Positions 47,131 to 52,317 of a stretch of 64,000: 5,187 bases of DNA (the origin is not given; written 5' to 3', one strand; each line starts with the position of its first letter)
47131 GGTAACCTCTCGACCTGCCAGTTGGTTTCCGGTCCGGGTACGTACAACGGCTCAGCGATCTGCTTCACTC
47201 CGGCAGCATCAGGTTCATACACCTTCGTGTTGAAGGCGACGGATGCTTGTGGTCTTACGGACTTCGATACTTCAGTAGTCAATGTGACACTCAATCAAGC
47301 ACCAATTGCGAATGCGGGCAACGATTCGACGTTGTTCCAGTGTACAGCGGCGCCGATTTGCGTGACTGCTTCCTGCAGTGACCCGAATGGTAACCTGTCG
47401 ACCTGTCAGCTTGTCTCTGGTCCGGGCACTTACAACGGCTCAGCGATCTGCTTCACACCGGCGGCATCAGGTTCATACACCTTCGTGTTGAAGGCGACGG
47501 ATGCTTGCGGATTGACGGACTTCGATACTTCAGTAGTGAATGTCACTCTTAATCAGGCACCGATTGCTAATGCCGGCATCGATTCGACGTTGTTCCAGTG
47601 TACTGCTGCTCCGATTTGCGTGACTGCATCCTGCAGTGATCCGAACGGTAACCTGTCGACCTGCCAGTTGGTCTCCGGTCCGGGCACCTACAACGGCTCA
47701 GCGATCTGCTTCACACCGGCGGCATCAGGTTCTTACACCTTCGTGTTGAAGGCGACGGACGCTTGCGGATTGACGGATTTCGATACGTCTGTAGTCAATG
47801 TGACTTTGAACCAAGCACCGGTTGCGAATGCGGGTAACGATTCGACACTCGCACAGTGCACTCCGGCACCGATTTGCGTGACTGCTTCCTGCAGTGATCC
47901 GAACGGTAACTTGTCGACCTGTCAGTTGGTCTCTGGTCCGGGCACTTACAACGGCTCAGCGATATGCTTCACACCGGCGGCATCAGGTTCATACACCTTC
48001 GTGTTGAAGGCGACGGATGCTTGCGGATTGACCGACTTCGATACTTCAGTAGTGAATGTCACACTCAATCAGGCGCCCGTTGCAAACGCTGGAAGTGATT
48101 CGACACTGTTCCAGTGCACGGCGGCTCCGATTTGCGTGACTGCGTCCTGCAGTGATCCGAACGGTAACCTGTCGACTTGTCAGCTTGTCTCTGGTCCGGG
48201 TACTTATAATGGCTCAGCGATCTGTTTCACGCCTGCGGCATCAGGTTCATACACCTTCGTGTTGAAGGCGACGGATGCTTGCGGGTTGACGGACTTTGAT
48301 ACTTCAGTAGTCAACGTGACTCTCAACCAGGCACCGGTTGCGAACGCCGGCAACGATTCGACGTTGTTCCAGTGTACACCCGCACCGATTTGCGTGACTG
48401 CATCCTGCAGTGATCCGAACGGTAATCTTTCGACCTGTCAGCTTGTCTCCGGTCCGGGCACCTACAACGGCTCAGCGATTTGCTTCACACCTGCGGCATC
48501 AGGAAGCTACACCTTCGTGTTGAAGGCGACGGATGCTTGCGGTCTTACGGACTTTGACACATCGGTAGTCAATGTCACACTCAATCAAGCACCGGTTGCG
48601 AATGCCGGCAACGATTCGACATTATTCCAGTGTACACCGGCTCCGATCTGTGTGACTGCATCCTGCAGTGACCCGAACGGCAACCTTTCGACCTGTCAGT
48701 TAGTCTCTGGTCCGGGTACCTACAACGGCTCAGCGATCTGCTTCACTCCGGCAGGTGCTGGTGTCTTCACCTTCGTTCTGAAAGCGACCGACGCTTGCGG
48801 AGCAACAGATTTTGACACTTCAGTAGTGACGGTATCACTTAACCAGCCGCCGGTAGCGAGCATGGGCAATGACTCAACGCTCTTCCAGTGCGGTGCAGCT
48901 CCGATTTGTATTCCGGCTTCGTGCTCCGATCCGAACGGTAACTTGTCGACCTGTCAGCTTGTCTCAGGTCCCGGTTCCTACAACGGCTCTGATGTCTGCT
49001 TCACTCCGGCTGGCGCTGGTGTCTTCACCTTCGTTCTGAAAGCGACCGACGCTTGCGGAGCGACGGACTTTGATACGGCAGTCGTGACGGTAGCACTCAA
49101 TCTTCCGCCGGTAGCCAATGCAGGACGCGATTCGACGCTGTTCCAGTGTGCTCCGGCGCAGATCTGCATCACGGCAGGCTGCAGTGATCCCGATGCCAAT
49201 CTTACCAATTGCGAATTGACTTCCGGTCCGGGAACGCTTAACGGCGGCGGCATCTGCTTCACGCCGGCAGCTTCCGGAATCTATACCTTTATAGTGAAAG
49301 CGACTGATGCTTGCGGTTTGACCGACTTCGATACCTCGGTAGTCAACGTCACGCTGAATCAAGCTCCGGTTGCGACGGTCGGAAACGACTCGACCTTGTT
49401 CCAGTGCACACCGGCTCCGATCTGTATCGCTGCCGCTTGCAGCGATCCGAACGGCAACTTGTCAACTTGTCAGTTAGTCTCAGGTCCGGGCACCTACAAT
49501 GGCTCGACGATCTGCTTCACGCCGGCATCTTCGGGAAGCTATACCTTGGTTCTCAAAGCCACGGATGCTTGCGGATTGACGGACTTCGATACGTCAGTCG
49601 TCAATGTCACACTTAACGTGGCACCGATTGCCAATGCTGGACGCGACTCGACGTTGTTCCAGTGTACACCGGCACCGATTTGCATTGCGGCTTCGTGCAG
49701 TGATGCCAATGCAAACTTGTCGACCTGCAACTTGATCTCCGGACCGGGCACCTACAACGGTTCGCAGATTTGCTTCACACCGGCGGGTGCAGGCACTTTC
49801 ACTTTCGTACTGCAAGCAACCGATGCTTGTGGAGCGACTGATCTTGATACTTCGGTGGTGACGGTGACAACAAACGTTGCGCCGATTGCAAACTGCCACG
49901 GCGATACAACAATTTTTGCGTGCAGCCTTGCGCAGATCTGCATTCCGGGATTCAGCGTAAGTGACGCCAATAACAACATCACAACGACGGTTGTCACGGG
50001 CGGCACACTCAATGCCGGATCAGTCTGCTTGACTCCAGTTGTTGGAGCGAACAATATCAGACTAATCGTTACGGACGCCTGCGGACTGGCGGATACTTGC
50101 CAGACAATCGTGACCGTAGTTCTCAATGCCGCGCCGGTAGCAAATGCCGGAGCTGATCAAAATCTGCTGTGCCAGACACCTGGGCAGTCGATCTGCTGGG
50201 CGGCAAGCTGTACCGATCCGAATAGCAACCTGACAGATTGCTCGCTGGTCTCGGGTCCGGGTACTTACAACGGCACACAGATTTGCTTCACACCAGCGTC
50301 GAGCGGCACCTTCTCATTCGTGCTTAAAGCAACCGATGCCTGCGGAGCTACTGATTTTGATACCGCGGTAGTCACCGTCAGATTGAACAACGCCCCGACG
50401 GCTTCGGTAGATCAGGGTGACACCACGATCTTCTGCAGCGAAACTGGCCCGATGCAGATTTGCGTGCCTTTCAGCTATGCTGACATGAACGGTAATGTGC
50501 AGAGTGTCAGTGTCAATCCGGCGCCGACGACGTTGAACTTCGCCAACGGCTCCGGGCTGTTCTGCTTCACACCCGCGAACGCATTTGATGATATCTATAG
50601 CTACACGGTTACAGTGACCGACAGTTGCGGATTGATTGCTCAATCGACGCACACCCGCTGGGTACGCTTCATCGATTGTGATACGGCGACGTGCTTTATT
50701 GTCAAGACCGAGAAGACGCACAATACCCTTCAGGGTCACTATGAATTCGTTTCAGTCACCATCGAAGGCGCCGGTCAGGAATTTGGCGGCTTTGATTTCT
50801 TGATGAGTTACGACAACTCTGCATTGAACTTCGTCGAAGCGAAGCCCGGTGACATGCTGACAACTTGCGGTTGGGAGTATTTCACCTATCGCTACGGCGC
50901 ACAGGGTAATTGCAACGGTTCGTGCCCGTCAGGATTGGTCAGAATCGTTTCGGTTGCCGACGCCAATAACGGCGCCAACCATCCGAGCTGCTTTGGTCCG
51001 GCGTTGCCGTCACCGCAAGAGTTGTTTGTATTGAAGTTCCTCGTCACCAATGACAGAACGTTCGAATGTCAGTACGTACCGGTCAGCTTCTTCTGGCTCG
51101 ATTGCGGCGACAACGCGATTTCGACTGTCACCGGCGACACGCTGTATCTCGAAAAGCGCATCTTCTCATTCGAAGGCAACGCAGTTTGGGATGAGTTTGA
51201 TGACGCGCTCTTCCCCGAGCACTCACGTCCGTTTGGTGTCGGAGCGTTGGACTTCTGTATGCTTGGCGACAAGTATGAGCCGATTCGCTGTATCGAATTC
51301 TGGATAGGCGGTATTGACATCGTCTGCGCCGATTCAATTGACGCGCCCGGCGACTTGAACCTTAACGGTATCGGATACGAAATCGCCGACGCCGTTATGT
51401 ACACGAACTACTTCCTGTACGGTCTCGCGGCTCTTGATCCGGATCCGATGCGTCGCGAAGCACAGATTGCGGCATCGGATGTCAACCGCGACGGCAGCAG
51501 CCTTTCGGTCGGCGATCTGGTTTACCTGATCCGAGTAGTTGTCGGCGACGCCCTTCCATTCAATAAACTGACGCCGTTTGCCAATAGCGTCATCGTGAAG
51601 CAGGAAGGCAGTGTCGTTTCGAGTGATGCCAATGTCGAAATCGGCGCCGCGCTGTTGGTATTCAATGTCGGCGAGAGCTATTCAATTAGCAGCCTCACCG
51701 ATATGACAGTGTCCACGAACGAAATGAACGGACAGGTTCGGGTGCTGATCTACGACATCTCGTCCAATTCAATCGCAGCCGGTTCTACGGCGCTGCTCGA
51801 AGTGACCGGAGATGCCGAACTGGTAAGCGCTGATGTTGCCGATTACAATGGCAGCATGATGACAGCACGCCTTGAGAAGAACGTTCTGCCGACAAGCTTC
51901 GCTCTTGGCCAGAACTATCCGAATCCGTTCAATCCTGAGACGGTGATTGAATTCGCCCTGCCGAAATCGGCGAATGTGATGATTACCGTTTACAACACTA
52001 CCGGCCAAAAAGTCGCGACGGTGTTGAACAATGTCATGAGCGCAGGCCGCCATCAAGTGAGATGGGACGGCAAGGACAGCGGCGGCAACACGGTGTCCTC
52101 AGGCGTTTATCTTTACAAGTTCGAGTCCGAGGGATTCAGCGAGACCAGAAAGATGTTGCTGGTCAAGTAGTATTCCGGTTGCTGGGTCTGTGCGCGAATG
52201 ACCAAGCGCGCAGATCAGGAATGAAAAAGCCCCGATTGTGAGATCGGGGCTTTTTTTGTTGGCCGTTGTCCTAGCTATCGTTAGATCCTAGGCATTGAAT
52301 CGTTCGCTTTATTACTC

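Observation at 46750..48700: Near-identical 240-bp coding tandem repeats; a hotspot for copy-number variation and assembly collapse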

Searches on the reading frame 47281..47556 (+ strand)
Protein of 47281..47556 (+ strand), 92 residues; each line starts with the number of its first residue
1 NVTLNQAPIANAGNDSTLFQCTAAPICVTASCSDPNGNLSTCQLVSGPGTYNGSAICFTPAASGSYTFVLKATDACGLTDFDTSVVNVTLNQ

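Call 53: predict_structure(alignment_id=A1)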
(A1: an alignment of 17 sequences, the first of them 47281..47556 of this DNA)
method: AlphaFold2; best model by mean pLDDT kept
length: 92 residues; sequences in the alignment: 17
mean_pLDDT: 93.9   pTM: 0.81
mean pLDDT of the five models: 93.9, 93.5, 93.3, 92.8, 91.8
residues with pLDDT >= 90: 78; 70-90: 12; 50-70: 2; < 50: 0
segments of 3 or more residues with pLDDT < 50: none
pLDDT, mean of each block of 10 residues (from residue 1): 87 93 90 97 97 96 95 98 96 72
secondary structure, 60 per line:
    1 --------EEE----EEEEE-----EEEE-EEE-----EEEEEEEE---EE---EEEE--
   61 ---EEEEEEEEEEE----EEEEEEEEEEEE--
elements in order: E9-11 E16-20 E26-29 E31-33 E39-46 E55-58 E64-74 E79-90
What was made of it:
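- On PKD-like / Big_9 Ig-like repeat: Model pLDDT 93.9 (call 53).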

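Call 55: fold_search(model_id=the predicted structure, library=pdb)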
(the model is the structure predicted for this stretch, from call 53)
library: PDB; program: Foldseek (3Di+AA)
matches with E <= 10: 1317; with E <= 0.001: 1
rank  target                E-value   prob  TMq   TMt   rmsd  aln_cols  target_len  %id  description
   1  9kvu                  7.5e-05  1.00  0.62  0.61   3.9        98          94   23  Structure of B1 domain in the bifunctional enzyme CelAly (released 2026-03-18)
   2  6s5w_A                1.9e-03  1.00  0.60  0.54   5.1       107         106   17  Structure of Rib domain 'Rib Long' from Lactobacillus acidophilus (released 2019-12-11)
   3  4u6t_A                2.0e-03  1.00  0.68  0.72   3.0        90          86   20  Crystal structure of the Clostridium histolyticum colH collagenase polycystic kidney disease-like domain 2a at 1.76 An (released 2015-03-11)
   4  6eff_B                2.0e-03  1.00  0.63  0.32   6.5       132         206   15  NCTC10712 (released 2020-02-19)
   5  4m02                  2.1e-03  1.00  0.62  0.37   3.8        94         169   26  Middle fragment(residues 494-663) of the binding region of SraP (released 2014-06-18)
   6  6ihb_R                2.9e-03  1.00  0.69  0.67   4.0        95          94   19  Adeno-Associated Virus 2 in complex with AAVR (released 2019-03-20)
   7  6eff_C                2.9e-03  1.00  0.64  0.32   5.1       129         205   14  NCTC10712 (released 2020-02-19)
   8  6eff_D                3.6e-03  1.00  0.60  0.30   6.6       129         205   16  NCTC10712 (released 2020-02-19)
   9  6aem_A                3.8e-03  1.00  0.68  0.74   3.8        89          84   24  Crystal structure of the PKD1 domain of Vibrio anguillarum Epp (released 2018-12-12)
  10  6eff_A                3.8e-03  1.00  0.59  0.30   6.5       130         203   15  NCTC10712 (released 2020-02-19)
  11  4jgu_A                4.0e-03  1.00  0.71  0.69   2.6        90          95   18  Crystal structure of Clostridium histolyticum ColH collagenase polycystic kidney-disease-like domain 2b at 1.4 Angstro (released 2014-03-05)
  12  5eq4_A                4.5e-03  1.00  0.58  0.31   6.8       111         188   15  Crystal structure of the SrpA adhesin R347E mutant from Streptococcus sanguinis (released 2016-01-27)
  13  6c10                  4.7e-03  1.00  0.56  0.26   5.0       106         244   18  Crystal structure of mouse PCDH15 EC11-EL (released 2018-08-15)
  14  6s5w_B                5.0e-03  1.00  0.56  0.51   5.0        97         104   16  Structure of Rib domain 'Rib Long' from Lactobacillus acidophilus (released 2019-12-11)
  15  2o72                  5.0e-03  1.00  0.51  0.27   4.9       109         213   19  Crystal Structure Analysis of human E-cadherin (1-213) (released 2007-10-09)
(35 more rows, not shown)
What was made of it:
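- On PKD-like / Big_9 Ig-like repeat: TM 0.65-0.71 to ColH/ColG, Epp and AAVR PKD domains (call 55).
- Closest known: PKD-like / Big_9 / K319L-like PKD domains. Same: The predicted beta-sandwich superposes on 4jgu, 4u6t, 6aem and 6ihb_R with TM 0.68-0.71 (call 55).
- Its best solved matches are collagenase ColH/ColG PKD-like domains and AAVR (adeno-associated virus receptor) PKD domains, TM 0.65-0.71 (calls 53, 55).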

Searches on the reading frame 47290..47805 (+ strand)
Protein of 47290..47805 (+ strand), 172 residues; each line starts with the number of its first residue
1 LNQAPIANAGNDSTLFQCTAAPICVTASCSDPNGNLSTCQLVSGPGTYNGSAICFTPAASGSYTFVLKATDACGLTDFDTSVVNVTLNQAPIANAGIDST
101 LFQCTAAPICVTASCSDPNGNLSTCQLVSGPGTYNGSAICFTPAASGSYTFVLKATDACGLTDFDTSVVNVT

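Call 34: search_solved_structures(query=window:47290-47805:+, max_evalue=1, show_alignments=1)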
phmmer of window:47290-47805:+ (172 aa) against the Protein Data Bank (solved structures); distinct sequences matched with E-value up to 1: 3.
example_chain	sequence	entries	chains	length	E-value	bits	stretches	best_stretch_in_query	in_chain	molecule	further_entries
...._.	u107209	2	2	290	0.045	16.8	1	57-103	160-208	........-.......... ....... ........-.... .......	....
7uwu_A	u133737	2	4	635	0.46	13.5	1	86-160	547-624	Starch Adherence System protein 6 (Sas6)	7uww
7uwv_A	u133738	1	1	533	0.5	13.4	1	86-160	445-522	CBM74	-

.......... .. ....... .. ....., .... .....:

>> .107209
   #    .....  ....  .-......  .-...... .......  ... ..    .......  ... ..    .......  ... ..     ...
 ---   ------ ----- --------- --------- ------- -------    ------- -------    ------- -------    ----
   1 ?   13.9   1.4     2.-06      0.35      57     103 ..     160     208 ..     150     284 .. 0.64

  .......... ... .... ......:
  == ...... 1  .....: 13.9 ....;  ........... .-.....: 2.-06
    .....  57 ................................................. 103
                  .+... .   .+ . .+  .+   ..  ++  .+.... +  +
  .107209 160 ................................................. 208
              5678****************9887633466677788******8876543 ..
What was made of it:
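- Closest known: PKD-like / Big_9 / K319L-like PKD domains. Same: The PVANAG linker motif aligns with KIAA0319L (call 34).
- Tried and rejected: A sequence search of solved structures gave only a weak KIAA0319L hit, E = 0.045 (call 34), so I used a fold search.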

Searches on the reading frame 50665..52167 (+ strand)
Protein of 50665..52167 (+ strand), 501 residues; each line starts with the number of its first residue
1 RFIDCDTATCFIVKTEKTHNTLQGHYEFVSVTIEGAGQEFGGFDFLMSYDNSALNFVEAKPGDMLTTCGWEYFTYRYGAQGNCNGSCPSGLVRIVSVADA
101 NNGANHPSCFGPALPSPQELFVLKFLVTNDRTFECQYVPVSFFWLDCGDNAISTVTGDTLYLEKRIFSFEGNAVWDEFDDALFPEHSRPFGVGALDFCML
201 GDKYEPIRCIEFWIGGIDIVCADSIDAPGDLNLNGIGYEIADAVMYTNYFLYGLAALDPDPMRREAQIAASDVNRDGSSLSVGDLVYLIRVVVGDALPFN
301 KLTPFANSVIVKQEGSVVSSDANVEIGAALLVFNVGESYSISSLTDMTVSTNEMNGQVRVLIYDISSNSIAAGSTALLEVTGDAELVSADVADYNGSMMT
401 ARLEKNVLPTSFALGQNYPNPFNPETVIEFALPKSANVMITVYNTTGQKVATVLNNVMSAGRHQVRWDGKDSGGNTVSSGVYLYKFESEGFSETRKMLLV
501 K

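Call 32: search_protein_families(library=pfam, proteins=[window:50665-52167:+], max_evalue=1)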
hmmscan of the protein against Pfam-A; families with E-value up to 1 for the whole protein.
window:50665-52167:+ (501 aa): 5 families
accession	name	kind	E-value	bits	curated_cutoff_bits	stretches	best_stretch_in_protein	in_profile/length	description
PF13860.13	FlgD_ig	-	1e-10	41.9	27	1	428-487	14-74/79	FlgD Ig-like domain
PF18962.6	Por_Secre_tail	-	2.1e-07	31.5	27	1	418-497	2-73/75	Secretion system C-terminal sorting domain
PF13585.12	CHU_C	-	4.6e-05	23.9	27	1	433-490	24-75/86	CHU_C Type IX secretion signal domain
PF00963.24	Cohesin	-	0.0007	20.2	24.1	1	29-66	18-56/139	Cohesin domain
PF00404.24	Dockerin_1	-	0.14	12.8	22.9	1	240-278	12-43/57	Dockerin type I domain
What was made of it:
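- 50665..51915 (+): C-terminal module with weak cohesin-like (50749-50862) and dockerin-like (51382-51498) matches, both below the Pfam cut-offs. Call 32 (Cohesin 20.2 bits against 24.1; Dockerin_1 E = 0.14).
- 51916..52155 (+): T9SS type A C-terminal sorting domain (with FlgD_ig-like fold). Por_Secre_tail 31.5 and FlgD_ig 41.9 bits, both against 27 (call 32).
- On T9SS type A cargo protein: PF18962 scores 31.5 bits against 27 (call 32).
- On Cohesin-dockerin module: Cohesin 20.2 bits against 24.1, and Dockerin_1 E = 0.14 at 12.8 bits against 22.9 (call 32).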
